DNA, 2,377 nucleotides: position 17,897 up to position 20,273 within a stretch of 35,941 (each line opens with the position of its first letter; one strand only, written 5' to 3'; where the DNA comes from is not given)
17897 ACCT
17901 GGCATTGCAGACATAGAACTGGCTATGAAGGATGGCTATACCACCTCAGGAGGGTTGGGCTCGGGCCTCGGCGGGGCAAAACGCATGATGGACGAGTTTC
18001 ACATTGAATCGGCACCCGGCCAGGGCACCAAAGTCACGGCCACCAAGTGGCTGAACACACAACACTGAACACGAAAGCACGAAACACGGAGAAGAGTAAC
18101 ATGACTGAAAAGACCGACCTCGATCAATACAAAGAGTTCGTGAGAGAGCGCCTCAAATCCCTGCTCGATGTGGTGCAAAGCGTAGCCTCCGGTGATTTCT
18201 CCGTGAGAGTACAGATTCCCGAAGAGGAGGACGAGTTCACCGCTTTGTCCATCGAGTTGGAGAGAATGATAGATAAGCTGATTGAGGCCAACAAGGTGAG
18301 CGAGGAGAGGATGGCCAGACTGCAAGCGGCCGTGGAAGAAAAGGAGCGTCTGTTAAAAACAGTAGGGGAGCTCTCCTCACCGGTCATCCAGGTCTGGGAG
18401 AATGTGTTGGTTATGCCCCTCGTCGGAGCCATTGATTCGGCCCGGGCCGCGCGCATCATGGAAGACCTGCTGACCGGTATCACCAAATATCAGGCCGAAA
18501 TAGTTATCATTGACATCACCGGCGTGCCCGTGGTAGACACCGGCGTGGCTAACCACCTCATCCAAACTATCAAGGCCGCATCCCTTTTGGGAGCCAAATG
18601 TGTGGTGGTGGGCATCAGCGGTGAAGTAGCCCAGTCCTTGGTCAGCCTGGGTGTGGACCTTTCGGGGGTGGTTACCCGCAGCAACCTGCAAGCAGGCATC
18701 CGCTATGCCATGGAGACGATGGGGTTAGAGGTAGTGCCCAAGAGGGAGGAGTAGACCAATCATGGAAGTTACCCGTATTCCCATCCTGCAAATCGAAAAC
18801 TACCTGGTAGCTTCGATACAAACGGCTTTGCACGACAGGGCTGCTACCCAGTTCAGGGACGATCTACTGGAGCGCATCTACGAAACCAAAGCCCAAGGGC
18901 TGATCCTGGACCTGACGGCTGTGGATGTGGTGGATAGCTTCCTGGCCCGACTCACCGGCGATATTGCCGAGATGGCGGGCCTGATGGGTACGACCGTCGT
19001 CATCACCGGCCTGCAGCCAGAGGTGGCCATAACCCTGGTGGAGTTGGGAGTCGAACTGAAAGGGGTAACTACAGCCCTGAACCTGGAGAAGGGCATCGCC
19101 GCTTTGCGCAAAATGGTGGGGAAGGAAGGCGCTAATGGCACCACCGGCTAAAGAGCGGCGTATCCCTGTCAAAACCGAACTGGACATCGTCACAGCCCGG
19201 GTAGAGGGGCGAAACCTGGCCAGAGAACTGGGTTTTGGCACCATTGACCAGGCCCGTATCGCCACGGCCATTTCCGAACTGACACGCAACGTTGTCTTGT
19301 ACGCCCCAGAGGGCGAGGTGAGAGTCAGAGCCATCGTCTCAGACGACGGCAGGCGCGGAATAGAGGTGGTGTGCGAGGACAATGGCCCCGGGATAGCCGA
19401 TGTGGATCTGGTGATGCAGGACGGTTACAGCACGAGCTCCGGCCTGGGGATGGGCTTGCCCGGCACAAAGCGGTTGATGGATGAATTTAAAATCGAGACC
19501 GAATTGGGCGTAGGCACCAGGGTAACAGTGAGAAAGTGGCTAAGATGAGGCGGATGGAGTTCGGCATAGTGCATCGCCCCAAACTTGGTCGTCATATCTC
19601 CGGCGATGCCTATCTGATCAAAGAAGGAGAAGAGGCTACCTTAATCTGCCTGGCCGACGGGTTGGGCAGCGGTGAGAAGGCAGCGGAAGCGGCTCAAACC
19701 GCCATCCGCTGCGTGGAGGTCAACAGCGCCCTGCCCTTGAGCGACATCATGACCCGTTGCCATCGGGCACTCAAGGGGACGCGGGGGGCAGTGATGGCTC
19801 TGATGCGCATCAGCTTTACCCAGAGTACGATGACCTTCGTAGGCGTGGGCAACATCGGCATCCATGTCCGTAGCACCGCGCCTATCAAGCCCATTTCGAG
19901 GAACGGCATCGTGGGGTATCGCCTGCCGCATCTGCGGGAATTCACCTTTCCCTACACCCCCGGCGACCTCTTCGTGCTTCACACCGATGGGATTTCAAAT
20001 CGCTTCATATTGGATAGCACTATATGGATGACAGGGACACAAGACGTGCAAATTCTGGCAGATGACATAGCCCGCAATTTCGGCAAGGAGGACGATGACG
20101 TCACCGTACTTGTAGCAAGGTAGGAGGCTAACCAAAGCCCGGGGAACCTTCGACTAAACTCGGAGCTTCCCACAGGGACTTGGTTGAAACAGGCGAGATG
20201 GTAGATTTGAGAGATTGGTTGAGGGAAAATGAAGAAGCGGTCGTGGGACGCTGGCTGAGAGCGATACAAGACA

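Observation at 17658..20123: Stressosome-type RsbR-RsbS-RsbT-RsbX module with a second RsbT-like kinase and no sigma-B arm, nested between histidine kinases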

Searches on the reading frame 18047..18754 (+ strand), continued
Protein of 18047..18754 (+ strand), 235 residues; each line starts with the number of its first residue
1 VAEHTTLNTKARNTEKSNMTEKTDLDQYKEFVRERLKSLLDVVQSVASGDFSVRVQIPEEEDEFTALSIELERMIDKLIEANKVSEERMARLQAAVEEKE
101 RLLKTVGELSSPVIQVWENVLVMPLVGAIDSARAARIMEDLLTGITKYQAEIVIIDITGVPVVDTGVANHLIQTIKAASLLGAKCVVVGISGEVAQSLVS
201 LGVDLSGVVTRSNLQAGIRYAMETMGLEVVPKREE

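Call 80: find_encoding_contigs(protein=P0241, flank=8000, max_places=1)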
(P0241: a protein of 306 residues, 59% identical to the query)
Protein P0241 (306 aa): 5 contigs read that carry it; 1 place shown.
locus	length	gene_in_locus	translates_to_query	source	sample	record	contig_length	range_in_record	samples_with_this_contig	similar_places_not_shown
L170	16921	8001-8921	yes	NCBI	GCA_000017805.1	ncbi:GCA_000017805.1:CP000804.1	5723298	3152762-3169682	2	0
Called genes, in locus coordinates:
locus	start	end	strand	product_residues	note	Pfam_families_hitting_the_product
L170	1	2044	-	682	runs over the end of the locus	PF00496:SBP_bac_5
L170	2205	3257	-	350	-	PF00005:ABC_tran, PF08352:oligo_HPY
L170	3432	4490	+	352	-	PF00356:LacI, PF00532:Peripla_BP_1, PF13407:Peripla_BP_4, PF13377:Peripla_BP_3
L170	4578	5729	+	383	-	PF01408:GFO_IDH_MocA, PF02894:GFO_IDH_MocA_C, PF22725:GFO_IDH_MocA_C3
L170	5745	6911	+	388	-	PF06187:DUF993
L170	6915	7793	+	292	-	PF01261:AP_endonuc_2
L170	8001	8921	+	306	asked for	PF08448:PAS_4, PF01740:STAS, PF13466:STAS_2 (weak)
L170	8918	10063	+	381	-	PF02771:Acyl-CoA_dh_N, PF02770:Acyl-CoA_dh_M, PF00441:Acyl-CoA_dh_1, PF08028:Acyl-CoA_dh_2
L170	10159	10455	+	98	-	PF01909:NTP_transf_2, PF18765:Polbeta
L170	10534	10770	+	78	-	PF01934:HepT-like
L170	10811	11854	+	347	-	PF01408:GFO_IDH_MocA, PF02894:GFO_IDH_MocA_C, PF22725:GFO_IDH_MocA_C3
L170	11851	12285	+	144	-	-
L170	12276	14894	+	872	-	PF01368:DHH, PF00571:CBS, PF01743:PolyA_pol, PF12627:PolyA_pol_RNAbd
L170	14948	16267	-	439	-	PF02481:DNA_processg_A, PF18306:LDcluster4 (faint)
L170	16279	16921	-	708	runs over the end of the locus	PF00270:DEAD, PF04851:ResIII, PF00271:Helicase_C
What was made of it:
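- Tried and rejected: Its PAS-STAS homologue is an orphan, with no RsbS, RsbT or RsbX nearby (call 80).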

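Call 81: find_encoding_contigs(protein=P0260, flank=9000, max_places=1)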
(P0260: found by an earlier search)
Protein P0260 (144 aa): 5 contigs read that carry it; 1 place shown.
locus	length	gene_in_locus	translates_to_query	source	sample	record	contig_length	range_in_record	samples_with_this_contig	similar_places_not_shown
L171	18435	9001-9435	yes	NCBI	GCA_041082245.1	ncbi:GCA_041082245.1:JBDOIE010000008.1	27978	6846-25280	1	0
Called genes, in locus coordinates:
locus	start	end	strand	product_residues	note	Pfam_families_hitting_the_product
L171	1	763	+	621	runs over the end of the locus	-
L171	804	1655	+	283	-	PF01209:Ubie_methyltran, PF13489:Methyltransf_23, PF13847:Methyltransf_31, PF08241:Methyltransf_11, PF08242:Methyltransf_12, PF13649:Methyltransf_25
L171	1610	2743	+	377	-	PF13439:Glyco_transf_4, PF13579:Glyco_trans_4_4, PF20706:GT4-conflict, PF00534:Glycos_transf_1, PF13692:Glyco_trans_1_4, PF13524:Glyco_trans_1_2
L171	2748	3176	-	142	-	PF02662:FlpD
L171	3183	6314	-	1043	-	PF00890:FAD_binding_2 (weak), PF12831:FAD_oxidored (weak), PF13450:NAD_binding_8 (weak), PF13187:Fer4_9 (weak), PF13237:Fer4_10 (weak), PF00890:FAD_binding_2 (weak), PF12838:Fer4_7, PF13187:Fer4_9, +18 more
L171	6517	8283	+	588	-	PF01855:POR_N, PF02775:TPP_enzyme_C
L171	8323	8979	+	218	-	PF01558:POR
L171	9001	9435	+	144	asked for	PF13581:HATPase_c_2, PF02518:HATPase_c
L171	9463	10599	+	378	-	PF01740:STAS, PF13466:STAS_2 (faint)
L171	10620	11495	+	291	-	PF01740:STAS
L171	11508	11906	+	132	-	PF01740:STAS, PF13466:STAS_2 (weak)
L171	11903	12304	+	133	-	PF13581:HATPase_c_2, PF02518:HATPase_c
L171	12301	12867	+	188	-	PF07228:SpoIIE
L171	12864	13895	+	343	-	PF13579:Glyco_trans_4_4 (weak), PF13439:Glyco_transf_4, PF00534:Glycos_transf_1, PF13692:Glyco_trans_1_4, PF13524:Glyco_trans_1_2 (weak), PF20706:GT4-conflict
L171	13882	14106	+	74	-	-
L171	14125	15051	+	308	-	PF01063:Aminotran_4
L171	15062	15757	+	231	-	PF04493:Endonuclease_5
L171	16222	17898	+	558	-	PF01642:MM_CoA_mutase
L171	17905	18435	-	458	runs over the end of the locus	PF13487:HD_5, PF01966:HD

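Call 84: search_protein_families(library=pfam, proteins=[L171:9463-10599:+, L171:10620-11495:+, L168:2115-5111:+], max_evalue=0.001)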
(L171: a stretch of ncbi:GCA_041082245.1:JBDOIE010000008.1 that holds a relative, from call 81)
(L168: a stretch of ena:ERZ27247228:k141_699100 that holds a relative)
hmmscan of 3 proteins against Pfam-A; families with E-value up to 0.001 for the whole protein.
L171:9463-10599:+ (378 aa): 1 family
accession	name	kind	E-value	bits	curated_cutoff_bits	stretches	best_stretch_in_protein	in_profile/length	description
PF01740.26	STAS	-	2e-13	50.5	22.6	1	247-339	2-94/106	STAS domain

L171:10620-11495:+ (291 aa): 1 family
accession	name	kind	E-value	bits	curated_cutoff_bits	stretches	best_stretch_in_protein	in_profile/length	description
PF01740.26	STAS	-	1.7e-16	60.3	22.6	1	152-244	2-94/106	STAS domain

L168:2115-5111:+ (998 aa): 7 families
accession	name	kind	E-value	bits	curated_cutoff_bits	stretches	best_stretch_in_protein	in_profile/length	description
PF13185.12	GAF_2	-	5.9e-82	273.1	28.6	4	690-827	2-135/136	GAF domain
PF01590.32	GAF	-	2e-71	239.2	22.4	4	691-827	1-133/133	GAF domain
PF13492.12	GAF_3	-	1.7e-52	177.6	27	4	525-662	2-129/129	GAF domain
PF01740.26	STAS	-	2.2e-16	60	22.6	1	863-954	2-93/106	STAS domain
PF13466.11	STAS_2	-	2.5e-06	28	29.2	1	876-954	3-79/80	STAS domain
PF11849.14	DUF3369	-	3e-05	24.8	27.2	0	799-834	130-166/168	Domain of unknown function (DUF3369)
PF05276.19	SH3BP5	-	0.00093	19.5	25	0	314-343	46-75/231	SH3 domain-binding protein 5 (SH3BP5)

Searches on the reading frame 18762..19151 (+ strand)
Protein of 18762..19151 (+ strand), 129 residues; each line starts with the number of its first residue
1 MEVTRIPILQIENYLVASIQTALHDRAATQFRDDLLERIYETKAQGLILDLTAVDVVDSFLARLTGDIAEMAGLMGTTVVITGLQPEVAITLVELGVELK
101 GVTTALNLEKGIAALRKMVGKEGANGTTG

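Call 3: search_protein_families(library=pfam, proteins=[window:18762-19151:+], max_evalue=0.01)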
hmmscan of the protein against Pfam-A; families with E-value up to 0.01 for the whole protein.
window:18762-19151:+ (129 aa): 2 families
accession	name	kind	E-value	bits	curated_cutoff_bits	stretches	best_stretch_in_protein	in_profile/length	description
PF01740.26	STAS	-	7.4e-12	45.4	22.6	1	8-99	4-95/106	STAS domain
PF13466.11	STAS_2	-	0.0036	17.9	29.2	1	24-97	8-79/80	STAS domain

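Call 4: search_protein_families(library=ncbifam, proteins=[window:18762-19151:+], max_evalue=0.01)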
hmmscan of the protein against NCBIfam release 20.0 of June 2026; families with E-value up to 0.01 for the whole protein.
window:18762-19151:+ (129 aa): 3 families
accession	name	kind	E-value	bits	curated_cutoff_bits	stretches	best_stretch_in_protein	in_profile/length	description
NF052652.1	YtvA_fam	equivalog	2.2e-11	43.8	250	1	4-110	134-241/243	YtvA family blue-light photoreceptor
TIGR02886.1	spore_II_AA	equivalog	0.0002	21.3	114.75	1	11-88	6-83/106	anti-sigma F factor antagonist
TIGR00377.1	ant_ant_sig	superfamily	0.0008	19.3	53.45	1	7-92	6-91/108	anti-sigma factor antagonist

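Call 29: search_solved_structures(query=window:18762-19151:+, max_evalue=0.001, show_alignments=3)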
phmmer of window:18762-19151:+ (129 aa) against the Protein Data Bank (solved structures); distinct sequences matched with E-value up to 0.001: 17.
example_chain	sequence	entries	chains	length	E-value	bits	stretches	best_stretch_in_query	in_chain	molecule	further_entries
6jhk_A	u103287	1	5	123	8.7e-36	125.9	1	4-120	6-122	RsbS negative regulator of sigma-B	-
6qcm_A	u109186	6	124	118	5.4e-34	120.1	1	6-120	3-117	RsbS protein | RsbT antagonist protein RsbS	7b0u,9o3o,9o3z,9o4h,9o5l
9o4r_a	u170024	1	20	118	1.6e-33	118.5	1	6-120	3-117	RsbT antagonist protein RsbS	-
2vy9_A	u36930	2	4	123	3.4e-31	111.1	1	4-119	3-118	ANTI-SIGMA-FACTOR ANTAGONIST | ANTI-SIGMA-FACTOR ANTAGONIST (STAS) DOMAIN PROTEIN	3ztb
3zxn_A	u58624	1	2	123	1.3e-30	109.2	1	4-119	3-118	ANTI-SIGMA-FACTOR ANTAGONIST (STAS) DOMAIN PROTEIN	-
7o0i_a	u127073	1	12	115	1.6e-12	50.9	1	5-113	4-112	RsbS, negative regulator of sigma-B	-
6qcm_AB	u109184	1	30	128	1.1e-10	45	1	21-116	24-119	RsbR protein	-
6qcm_CB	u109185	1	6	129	1.2e-10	44.9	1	21-116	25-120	RsbR protein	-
6qcm_CD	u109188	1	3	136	1.3e-10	44.7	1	21-116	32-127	RsbR protein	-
9o5l_A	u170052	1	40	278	1.8e-10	44.3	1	16-118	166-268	STAS domain-containing protein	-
9o3z_A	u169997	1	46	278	3.2e-10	43.5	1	23-118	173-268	RsbR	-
9o4r_A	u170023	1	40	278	3.3e-10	43.5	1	23-118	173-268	RsbR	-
7b0u_A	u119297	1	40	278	3.4e-10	43.4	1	23-118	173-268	RsbR protein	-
9o3o_A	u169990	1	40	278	3.7e-10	43.3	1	24-118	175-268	STAS domain-containing protein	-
9o4h_A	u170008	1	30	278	4.3e-10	43.1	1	23-118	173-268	RsbR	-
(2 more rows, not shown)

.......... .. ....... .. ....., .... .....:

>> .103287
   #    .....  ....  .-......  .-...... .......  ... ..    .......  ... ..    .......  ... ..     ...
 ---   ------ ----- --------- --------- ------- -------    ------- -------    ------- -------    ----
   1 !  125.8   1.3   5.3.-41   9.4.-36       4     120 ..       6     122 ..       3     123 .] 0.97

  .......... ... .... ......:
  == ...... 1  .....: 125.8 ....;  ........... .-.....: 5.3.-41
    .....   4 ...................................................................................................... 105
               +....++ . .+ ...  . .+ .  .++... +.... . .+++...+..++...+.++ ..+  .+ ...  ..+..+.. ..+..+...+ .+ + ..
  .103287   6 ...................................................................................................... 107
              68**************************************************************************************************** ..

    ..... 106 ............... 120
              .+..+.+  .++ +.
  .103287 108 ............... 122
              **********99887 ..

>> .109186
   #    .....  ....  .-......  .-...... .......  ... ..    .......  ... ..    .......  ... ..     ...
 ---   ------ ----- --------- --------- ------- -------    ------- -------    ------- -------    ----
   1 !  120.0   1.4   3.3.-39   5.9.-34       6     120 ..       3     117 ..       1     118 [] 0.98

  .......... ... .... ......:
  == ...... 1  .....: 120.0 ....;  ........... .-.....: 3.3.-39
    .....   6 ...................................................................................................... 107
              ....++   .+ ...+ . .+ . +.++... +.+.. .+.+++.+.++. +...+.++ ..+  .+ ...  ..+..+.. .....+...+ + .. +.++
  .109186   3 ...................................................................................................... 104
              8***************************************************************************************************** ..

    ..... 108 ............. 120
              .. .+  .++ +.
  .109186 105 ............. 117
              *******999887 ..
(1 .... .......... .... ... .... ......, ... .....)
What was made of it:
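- On Stressosome-type RsbR-RsbS-RsbT-RsbX (RSTX) module: The Ser of 'VDVVDSF' aligns with the serine that is mutated to Ala in chain 9o4r_a (call 29).
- Checked: S matches B. subtilis RsbS at 8.7e-36 (call 29). In S, the Ser of 'DVVDSF' falls on the RsbS serine that is Ala in the mutant chain 9o4r_a (call 29).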

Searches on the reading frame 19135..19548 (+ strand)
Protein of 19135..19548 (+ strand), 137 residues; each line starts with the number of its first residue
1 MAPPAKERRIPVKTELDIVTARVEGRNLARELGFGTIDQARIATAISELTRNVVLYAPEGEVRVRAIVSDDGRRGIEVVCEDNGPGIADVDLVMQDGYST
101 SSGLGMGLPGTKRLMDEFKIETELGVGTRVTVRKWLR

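Call 3: search_protein_families(library=pfam, proteins=[window:19135-19548:+], max_evalue=0.01)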
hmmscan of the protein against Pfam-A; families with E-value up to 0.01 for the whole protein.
window:19135-19548:+ (137 aa): 2 families
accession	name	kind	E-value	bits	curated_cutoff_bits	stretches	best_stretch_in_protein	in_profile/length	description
PF02518.31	HATPase_c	-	6.6e-13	49.5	26.4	1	38-133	2-106/111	Histidine kinase-, DNA gyrase B-, and HSP90-like ATPase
PF13581.12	HATPase_c_2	-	5.8e-10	39.7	27.4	1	17-134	7-127/127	Histidine kinase-like ATPase domain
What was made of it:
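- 19135..19548 (+): T2: the canonical RsbT switch kinase, overlapping rsbS by 17 nt. It keeps Arg19, Arg23 and Asn24. Pfam in call 3.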

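Call 4: search_protein_families(library=ncbifam, proteins=[window:19135-19548:+], max_evalue=0.01)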
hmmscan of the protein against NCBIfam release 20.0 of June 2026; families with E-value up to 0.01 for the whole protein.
window:19135-19548:+ (137 aa): 8 families
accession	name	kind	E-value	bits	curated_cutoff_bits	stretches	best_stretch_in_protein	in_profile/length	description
TIGR01925.2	spIIAB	equivalog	2.3e-14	53.5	135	1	20-135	16-135/137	anti-sigma F factor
NF041045.1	RsbA_anti_sig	subfamily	5.4e-05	22.6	210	1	9-131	184-299/303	anti-sigma factor RsbA family regulatory protein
NF003144.0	PRK04069.1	equivalog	0.0002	20.8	145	1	9-131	11-140/161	anti-sigma B factor RsbW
TIGR02966.1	phoR_proteo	equivalog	0.0013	17.8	334.2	1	38-92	226-278/333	phosphate regulon sensor histidine kinase PhoR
NF045900.1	HisKinCpxALeg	equivalog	0.002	17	800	1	36-92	338-394/451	two-component system sensor histidine kinase CpxA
NF007004.0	PRK09467.1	equivalog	0.0027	16.6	415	1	41-125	334-421/440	two-component system sensor histidine kinase EnvZ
NF046044.1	PnpS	equivalog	0.0059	15.7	400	0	36-132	280-387/390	two-component system histidine kinase PnpS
TIGR02956.1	TMAO_torS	equivalog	0.0077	14.3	676.5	1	36-117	574-659/967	TMAO reductase system sensor histidine kinase/response regulator TorS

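Call 10: search_solved_structures(query=window:19135-19548:+, max_evalue=0.01, show_alignments=2)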
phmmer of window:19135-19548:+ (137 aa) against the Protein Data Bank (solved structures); distinct sequences matched with E-value up to 0.01: 10.
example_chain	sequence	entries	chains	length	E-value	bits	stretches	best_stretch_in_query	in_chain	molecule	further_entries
1til_A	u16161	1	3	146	5.7e-06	29.6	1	36-135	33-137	Anti-sigma F factor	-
1l0o_A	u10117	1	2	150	6.2e-06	29.4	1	36-135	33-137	Anti-sigma F factor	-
1th8_A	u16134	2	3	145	8.5e-06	29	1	36-134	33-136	Anti-sigma F factor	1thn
1tid_A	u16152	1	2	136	1.1e-05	28.7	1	36-134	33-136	Anti-sigma F factor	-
4jas_A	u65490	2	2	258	0.0017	21.5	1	37-114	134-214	Histidine kinase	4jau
6rh7_A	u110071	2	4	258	0.0018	21.5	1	37-114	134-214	Sensor histidine kinase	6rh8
3dge_A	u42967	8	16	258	0.0019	21.4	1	37-114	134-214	Sensor protein | Histidine kinase | Sensor histidine kinase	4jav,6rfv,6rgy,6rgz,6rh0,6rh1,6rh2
2c2a_A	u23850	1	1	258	0.0019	21.4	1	37-114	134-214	SENSOR HISTIDINE KINASE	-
5uht_A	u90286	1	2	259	0.0019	21.4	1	37-114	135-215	Sensor histidine kinase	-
6azr_A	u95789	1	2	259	0.0019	21.4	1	37-114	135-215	Sensor histidine kinase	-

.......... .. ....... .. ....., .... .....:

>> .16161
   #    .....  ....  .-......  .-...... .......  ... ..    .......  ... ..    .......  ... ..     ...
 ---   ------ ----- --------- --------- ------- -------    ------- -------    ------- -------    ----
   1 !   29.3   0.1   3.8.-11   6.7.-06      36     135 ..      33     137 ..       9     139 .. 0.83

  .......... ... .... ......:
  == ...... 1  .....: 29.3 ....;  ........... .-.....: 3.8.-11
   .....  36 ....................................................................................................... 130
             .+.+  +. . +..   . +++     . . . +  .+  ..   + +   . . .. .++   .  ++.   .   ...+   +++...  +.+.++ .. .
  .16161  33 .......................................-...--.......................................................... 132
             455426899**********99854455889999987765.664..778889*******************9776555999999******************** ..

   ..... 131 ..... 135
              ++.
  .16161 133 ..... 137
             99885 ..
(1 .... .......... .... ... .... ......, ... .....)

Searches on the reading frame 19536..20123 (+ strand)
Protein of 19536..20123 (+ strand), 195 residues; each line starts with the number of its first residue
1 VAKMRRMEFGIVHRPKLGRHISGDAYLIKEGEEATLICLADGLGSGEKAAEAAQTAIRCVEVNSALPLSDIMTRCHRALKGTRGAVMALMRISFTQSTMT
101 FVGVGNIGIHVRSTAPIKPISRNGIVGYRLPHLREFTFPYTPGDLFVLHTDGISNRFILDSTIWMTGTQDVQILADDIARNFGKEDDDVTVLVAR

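Call 3: search_protein_families(library=pfam, proteins=[window:19536-20123:+], max_evalue=0.01)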
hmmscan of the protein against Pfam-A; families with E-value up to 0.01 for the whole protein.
window:19536-20123:+ (195 aa): 2 families
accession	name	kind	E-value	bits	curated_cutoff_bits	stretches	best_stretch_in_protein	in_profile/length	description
PF07228.17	SpoIIE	-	8.7e-11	42.5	25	1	33-195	3-190/192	Stage II sporulation protein E (SpoIIE)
PF13672.11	PP2C_2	-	1.7e-05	24.9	24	0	24-63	14-53/209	Protein phosphatase 2C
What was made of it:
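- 19545..20123 (+): X: an RsbX-type single-domain PP2C feedback phosphatase, with an ATGA overlap with T2. Pfam SpoIIE (call 3).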

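Call 4: search_protein_families(library=ncbifam, proteins=[window:19536-20123:+], max_evalue=0.01)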
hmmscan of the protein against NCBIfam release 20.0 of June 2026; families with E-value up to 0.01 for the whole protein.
window:19536-20123:+ (195 aa): 2 families
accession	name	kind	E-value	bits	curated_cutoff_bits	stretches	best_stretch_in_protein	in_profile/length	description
TIGR02865.1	spore_II_E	equivalog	6.5e-09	34.4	490.8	1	7-195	552-762/764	stage II sporulation protein E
NF033484.1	Stp1_PP2C_phos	equivalog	0.001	18.6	230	0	19-61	8-51/232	Stp1/IreP family PP2C-type Ser/Thr phosphatase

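Call 30: search_solved_structures(query=window:19545-20123:+, max_evalue=0.01, show_alignments=2)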
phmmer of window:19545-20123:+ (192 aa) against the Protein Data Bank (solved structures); distinct sequences matched with E-value up to 0.01: 5.
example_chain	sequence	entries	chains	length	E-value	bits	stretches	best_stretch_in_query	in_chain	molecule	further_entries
3zt9_A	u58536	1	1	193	3.4e-31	111.8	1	1-192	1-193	Stage II sporulation protein E (SpoIIE)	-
3w40_A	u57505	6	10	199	1.1e-20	77.5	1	12-189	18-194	Phosphoserine phosphatase RsbX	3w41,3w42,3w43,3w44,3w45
5mqh_A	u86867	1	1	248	0.00025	24.2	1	3-192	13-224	Serine phosphatase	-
3t91_A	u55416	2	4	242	0.0011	22.1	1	3-192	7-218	Stage II sporulation protein E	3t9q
5ucg_A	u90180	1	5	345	0.0031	20.7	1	3-192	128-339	Stage II sporulation protein E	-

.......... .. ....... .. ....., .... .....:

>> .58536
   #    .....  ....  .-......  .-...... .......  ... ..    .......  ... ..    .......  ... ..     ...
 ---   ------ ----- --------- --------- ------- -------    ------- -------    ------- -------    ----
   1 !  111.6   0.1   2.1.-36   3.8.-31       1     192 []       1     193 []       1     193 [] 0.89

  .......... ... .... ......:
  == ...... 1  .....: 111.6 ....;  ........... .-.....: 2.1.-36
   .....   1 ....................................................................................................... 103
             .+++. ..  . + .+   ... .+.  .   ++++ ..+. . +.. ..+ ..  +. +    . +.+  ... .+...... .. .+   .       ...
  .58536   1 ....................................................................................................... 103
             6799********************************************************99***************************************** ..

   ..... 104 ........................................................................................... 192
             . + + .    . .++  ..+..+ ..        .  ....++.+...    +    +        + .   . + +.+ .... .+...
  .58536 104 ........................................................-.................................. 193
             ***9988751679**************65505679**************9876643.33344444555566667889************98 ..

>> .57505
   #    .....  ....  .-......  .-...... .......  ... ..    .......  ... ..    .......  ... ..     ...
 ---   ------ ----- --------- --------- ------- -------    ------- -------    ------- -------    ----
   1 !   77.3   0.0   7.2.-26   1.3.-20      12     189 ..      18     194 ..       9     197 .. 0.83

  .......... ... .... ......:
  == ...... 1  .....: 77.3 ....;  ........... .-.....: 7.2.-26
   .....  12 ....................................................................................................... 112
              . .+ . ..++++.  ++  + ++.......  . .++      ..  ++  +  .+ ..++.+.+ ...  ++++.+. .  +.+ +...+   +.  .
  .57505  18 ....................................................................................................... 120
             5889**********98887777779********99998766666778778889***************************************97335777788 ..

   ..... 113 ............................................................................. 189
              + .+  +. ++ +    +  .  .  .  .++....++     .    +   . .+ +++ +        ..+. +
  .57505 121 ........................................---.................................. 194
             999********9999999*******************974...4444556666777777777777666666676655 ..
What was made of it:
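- Closest known: Moorella thermoacetica MtR-MtS-MtT-MtX stressosome module. Same: Window X is most similar to 3ZT9 (3.4e-31, call 30), and S matches 2VY9 (3.4e-31, call 29).
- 19545..20123 (+): 3.4e-31 to 3ZT9 (taken to be Moorella MtX) and 1.1e-20 to B. subtilis RsbX 3W40 (call 30).
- On Stressosome-type RsbR-RsbS-RsbT-RsbX (RSTX) module: 3.4e-31 to 3ZT9 (taken to be MtX) and 1.1e-20 to B. subtilis RsbX (call 30).
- Checked: X matches PDB entry 3ZT9 at 3.4e-31 and B. subtilis RsbX at 1.1e-20 (call 30).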
